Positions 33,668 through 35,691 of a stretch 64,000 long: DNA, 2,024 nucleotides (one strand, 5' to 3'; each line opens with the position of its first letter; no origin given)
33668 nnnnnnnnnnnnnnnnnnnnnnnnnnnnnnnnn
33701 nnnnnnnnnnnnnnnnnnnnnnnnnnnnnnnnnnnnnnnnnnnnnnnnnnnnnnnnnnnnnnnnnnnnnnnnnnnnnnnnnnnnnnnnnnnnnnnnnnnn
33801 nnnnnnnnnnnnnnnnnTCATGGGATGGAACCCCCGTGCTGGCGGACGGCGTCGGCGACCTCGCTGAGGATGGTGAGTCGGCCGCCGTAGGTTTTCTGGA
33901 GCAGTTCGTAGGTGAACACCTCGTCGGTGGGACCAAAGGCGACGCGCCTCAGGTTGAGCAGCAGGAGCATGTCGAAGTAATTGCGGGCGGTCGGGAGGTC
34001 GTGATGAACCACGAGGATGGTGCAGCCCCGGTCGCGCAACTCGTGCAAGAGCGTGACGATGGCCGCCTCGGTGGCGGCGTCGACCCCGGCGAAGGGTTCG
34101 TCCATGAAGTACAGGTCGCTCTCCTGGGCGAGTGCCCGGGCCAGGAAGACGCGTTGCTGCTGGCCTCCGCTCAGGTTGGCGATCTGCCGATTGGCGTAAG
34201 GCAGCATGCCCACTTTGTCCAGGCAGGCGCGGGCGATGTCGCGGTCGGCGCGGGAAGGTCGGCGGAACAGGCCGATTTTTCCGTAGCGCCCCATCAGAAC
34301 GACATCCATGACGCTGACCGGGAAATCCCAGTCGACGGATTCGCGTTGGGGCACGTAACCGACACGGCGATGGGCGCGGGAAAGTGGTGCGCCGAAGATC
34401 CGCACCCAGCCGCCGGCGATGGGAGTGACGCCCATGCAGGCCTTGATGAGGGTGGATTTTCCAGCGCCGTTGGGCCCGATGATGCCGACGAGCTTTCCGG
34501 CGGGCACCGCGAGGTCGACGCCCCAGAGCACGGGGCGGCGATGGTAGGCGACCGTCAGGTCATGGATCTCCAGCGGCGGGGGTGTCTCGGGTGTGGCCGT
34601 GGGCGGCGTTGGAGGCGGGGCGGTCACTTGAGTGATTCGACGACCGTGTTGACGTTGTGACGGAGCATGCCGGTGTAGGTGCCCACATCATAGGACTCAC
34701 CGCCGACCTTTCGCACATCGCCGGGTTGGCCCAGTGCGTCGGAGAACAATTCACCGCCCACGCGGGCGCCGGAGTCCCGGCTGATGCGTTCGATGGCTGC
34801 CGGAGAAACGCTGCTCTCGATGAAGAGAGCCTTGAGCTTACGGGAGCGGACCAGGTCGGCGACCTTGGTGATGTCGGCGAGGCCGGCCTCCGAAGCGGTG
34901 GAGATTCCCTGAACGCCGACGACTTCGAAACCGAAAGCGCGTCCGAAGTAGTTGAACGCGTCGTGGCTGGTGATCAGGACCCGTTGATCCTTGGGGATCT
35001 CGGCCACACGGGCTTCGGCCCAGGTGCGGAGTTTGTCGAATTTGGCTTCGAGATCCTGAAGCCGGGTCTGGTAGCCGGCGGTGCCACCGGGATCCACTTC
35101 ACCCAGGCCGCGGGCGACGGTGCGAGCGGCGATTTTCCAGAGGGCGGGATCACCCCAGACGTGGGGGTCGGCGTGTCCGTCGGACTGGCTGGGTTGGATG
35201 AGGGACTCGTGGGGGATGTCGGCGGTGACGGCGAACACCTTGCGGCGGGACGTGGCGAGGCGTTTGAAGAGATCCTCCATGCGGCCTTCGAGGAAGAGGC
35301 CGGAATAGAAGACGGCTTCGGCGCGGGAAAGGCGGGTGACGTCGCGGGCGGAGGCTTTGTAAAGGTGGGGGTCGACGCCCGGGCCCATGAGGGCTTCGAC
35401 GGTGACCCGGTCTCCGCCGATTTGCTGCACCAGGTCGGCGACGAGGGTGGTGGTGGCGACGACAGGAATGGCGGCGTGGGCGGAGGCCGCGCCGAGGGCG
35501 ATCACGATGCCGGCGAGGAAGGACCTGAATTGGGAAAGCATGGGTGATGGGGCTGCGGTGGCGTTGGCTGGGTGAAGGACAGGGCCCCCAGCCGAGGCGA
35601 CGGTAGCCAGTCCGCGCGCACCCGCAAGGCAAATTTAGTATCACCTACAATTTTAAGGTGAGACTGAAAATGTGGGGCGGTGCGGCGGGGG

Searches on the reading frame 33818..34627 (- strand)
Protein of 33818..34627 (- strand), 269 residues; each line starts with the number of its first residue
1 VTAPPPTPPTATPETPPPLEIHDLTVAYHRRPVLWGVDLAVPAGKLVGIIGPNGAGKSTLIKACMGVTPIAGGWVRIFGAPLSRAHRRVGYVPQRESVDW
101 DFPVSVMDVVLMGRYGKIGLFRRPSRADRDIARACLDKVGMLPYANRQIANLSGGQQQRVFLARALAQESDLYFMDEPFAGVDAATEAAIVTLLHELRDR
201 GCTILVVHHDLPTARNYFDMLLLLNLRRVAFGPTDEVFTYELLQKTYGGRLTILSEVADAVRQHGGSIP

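Call 3: search_protein_families(library=pfam, proteins=[window:33818-34627:-], max_evalue=0.01)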
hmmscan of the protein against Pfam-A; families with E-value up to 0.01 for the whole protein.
window:33818-34627:- (269 aa): 6 families
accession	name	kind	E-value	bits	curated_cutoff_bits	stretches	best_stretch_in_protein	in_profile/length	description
PF00005.33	ABC_tran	-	1.1e-26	94.5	25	1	36-180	3-137/137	ABC transporter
PF13304.12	AAA_21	-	5.5e-08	33.7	27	1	47-63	2-18/304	AAA domain, putative AbiEii toxin, Type IV TA system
PF02463.25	SMC_N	-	9.5e-07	28.9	40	0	143-212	128-200/220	RecF/RecN/SMC N terminal domain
PF13481.12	AAA_25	-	5.2e-05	23.4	27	0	16-61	7-50/195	AAA domain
PF13476.12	AAA_23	-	0.00061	20.9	27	1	45-64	20-39/201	AAA domain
PF13555.12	AAA_29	-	0.00064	19.9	27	1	46-65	24-43/61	P-loop containing region of AAA domain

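Call 4: search_protein_families(library=ncbifam, proteins=[window:33818-34627:-], max_evalue=0.01)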
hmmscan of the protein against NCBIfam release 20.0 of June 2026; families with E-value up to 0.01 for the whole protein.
window:33818-34627:- (269 aa): 189 families (the best 25 are shown)
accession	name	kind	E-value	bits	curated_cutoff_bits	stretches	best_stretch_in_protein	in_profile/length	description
NF011630.0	PRK15056.1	equivalog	1.4e-68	231.1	393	1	20-252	8-243/274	manganese/iron ABC transporter ATP-binding protein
NF053840.1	MnTportMntADein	equivalog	1.6e-66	224.3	400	1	19-248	2-230/240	manganese ABC transporter ATP-binding protein MntA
TIGR03771.1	anch_rpt_ABC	equivalog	5.4e-60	202.9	268.8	1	40-248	2-210/223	anchored repeat-type ABC transporter ATP-binding subunit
NF040873.1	AztA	equivalog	1e-58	198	220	1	28-222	2-190/191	zinc ABC transporter ATP-binding protein AztA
TIGR03873.1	F420-0_ABC_ATP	hypoth_equivalog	5.8e-51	173.2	372.4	1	19-255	2-242/256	putative F420-0 ABC transporter ATP-binding protein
NF007082.0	PRK09536.1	equivalog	5.2e-50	170.7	537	1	17-254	2-243/402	corrinoid ABC transporter ATPase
NF010068.0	PRK13548.1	equivalog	2.6e-48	164.4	261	1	19-259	6-252/261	heme ABC transporter ATP-binding protein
NF008409.0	PRK11231.1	equivalog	9.6e-44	149.6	375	1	19-254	3-242/255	Fe(3+) dicitrate ABC transporter ATP-binding protein FecE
TIGR02315.1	ABC_phnC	equivalog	7.6e-37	127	266.1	1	19-247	2-242/243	phosphonate ABC transporter ATP-binding protein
NF007863.0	PRK10575.1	equivalog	2e-35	122.3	433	1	20-260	13-258/265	Fe3+-hydroxamate ABC transporter ATP-binding protein FhuC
NF007606.0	PRK10253.1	equivalog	1.2e-33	116.7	497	1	21-256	10-250/266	iron-enterobactin ABC transporter ATP-binding protein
TIGR01188.1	drrA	subfamily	2e-33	116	312.45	1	33-229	8-202/302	daunorubicin resistance ABC transporter, ATP-binding protein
TIGR02857.1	CydD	equivalog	1.2e-32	113.6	435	1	14-216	316-522/529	thiol reductant ABC exporter subunit CydD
NF052485.1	sider_ATP_EitC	equivalog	3.4e-31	108.6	485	1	29-250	13-235/251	siderophore ABC transporter ATP-binding protein EitC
NF010060.0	PRK13537.1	equivalog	2.4e-30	105.5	521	1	14-237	11-233/314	nodulation factor ABC transporter ATP-binding protein NodI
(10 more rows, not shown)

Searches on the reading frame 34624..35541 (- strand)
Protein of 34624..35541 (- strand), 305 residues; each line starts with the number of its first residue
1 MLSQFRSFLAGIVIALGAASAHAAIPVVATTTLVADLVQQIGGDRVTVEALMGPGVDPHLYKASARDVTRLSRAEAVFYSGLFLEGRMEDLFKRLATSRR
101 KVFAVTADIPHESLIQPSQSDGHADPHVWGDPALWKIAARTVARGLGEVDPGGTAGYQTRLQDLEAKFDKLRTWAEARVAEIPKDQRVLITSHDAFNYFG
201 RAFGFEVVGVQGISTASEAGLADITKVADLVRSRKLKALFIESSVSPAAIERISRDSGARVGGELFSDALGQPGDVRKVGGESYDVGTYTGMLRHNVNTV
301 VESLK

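Call 3: search_protein_families(library=pfam, proteins=[window:34624-35541:-], max_evalue=0.01)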
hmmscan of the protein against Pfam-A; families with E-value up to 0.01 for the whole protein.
window:34624-35541:- (305 aa): 1 family
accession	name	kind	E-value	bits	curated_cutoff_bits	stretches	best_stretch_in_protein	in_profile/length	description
PF01297.22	ZnuA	-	7.3e-76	255.5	29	1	27-302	1-262/263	Zinc-uptake complex component A periplasmic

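Call 4: search_protein_families(library=ncbifam, proteins=[window:34624-35541:-], max_evalue=0.01)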
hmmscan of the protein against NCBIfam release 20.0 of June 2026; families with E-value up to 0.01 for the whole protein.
window:34624-35541:- (305 aa): 8 families
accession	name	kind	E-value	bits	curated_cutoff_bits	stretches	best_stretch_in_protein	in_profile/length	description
NF040870.1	AztC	equivalog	1.9e-60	204.7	350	1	27-304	1-277/277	zinc ABC transporter substrate-binding protein AztC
NF053842.1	MnTportMntCDein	equivalog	2.3e-50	171.4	400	1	23-302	4-280/281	manganese ABC transporter substrate-binding protein MntC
NF053703.1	Mn_SBP_EfaA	exception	1.6e-41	142.5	485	1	22-304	33-309/310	Mn/Fe ABC transporter substrate-binding lipoprotein EfaA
NF040928.1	ABC_lipo_SloC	subfamily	4.2e-41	141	525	1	22-304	25-302/304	metal ABC transporter substrate-binding lipoprotein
TIGR03772.1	anch_rpt_subst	equivalog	1.6e-36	126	350.45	2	121-270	313-463/486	anchored repeat ABC transporter, substrate-binding protein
NF047355.1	ABC_bind_Mn_Staph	exception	3.1e-35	121.9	500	1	21-305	29-309/309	manganese ABC transporter substrate-binding lipoprotein MntC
NF007091.2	PRK09545.1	equivalog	1.2e-18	67.3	268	2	119-263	144-286/318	zinc ABC transporter substrate-binding protein ZnuA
NF033605.1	Zn_bnd_ABC_AdcA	exception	3.5e-16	59.3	700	1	25-260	35-285/517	zinc ABC transporter substrate-binding lipoprotein AdcA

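Call 38: search_solved_structures(query=window:34624-35541:-, max_evalue=1e-10, show_alignments=3)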
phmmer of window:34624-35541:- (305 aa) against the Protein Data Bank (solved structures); distinct sequences matched with E-value up to 1e-10: 51.
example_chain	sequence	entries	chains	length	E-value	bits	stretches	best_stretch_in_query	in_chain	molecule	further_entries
1toa_A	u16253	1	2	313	1e-62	215.3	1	15-304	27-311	PROTEIN (PERIPLASMIC BINDING PROTEIN TROA)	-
1k0f_A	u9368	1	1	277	4.4e-62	213.2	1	27-304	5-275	Periplasmic zinc-binding protein troA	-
8svc_A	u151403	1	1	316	1.2e-43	152.7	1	14-305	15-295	Metal ABC transporter substrate-binding protein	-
3mfq_A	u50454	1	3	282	1.7e-41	145.6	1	27-305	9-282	High-affinity zinc uptake system protein znuA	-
5kzj_A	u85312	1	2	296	6.9e-41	143.6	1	16-302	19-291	Periplasmic solute binding protein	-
4utp_A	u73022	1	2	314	5.6e-37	130.8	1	21-303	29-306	MANGANESE ABC TRANSPORTER SUBSTRATE-BINDING LIPOPROTEIN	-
5w56_A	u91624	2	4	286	8.5e-37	130.2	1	25-302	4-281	Periplasmic solute binding protein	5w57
1psz_A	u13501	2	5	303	1.1e-36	129.9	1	24-303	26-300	PROTEIN (SURFACE ANTIGEN PSAA) | MANGANESE ABC TRANSPORTER SUBSTRATE-BINDING LIPOPROTEIN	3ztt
3zk7_A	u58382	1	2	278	1.9e-36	129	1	25-303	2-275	MANGANESE ABC TRANSPORTER SUBSTRATE-BINDING LIPOPROTEIN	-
3zk8_A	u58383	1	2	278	1.9e-36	129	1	25-303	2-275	MANGANESE ABC TRANSPORTER SUBSTRATE-BINDING LIPOPROTEIN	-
4uto_A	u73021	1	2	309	2.6e-36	128.6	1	20-303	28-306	MANGANESE ABC TRANSPORTER SUBSTRATE-BINDING LIPOPROTEIN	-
3zk9_A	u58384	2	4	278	9.5e-36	126.7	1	25-303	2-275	MANGANESE ABC TRANSPORTER SUBSTRATE-BINDING LIPOPROTEIN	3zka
8yj8_A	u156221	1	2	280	1.2e-35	126.4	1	25-275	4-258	Iron ABC transporter substrate-binding lipoprotein MtsA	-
8yj5_A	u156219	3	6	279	1.3e-35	126.3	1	25-275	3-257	Iron ABC transporter substrate-binding lipoprotein MtsA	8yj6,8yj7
3hh8_A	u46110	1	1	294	1.5e-35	126.1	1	18-275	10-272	Metal ABC transporter substrate-binding lipoprotein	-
6nsi_A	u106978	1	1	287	3.6e-24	88.8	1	26-256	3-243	Manganese-binding protein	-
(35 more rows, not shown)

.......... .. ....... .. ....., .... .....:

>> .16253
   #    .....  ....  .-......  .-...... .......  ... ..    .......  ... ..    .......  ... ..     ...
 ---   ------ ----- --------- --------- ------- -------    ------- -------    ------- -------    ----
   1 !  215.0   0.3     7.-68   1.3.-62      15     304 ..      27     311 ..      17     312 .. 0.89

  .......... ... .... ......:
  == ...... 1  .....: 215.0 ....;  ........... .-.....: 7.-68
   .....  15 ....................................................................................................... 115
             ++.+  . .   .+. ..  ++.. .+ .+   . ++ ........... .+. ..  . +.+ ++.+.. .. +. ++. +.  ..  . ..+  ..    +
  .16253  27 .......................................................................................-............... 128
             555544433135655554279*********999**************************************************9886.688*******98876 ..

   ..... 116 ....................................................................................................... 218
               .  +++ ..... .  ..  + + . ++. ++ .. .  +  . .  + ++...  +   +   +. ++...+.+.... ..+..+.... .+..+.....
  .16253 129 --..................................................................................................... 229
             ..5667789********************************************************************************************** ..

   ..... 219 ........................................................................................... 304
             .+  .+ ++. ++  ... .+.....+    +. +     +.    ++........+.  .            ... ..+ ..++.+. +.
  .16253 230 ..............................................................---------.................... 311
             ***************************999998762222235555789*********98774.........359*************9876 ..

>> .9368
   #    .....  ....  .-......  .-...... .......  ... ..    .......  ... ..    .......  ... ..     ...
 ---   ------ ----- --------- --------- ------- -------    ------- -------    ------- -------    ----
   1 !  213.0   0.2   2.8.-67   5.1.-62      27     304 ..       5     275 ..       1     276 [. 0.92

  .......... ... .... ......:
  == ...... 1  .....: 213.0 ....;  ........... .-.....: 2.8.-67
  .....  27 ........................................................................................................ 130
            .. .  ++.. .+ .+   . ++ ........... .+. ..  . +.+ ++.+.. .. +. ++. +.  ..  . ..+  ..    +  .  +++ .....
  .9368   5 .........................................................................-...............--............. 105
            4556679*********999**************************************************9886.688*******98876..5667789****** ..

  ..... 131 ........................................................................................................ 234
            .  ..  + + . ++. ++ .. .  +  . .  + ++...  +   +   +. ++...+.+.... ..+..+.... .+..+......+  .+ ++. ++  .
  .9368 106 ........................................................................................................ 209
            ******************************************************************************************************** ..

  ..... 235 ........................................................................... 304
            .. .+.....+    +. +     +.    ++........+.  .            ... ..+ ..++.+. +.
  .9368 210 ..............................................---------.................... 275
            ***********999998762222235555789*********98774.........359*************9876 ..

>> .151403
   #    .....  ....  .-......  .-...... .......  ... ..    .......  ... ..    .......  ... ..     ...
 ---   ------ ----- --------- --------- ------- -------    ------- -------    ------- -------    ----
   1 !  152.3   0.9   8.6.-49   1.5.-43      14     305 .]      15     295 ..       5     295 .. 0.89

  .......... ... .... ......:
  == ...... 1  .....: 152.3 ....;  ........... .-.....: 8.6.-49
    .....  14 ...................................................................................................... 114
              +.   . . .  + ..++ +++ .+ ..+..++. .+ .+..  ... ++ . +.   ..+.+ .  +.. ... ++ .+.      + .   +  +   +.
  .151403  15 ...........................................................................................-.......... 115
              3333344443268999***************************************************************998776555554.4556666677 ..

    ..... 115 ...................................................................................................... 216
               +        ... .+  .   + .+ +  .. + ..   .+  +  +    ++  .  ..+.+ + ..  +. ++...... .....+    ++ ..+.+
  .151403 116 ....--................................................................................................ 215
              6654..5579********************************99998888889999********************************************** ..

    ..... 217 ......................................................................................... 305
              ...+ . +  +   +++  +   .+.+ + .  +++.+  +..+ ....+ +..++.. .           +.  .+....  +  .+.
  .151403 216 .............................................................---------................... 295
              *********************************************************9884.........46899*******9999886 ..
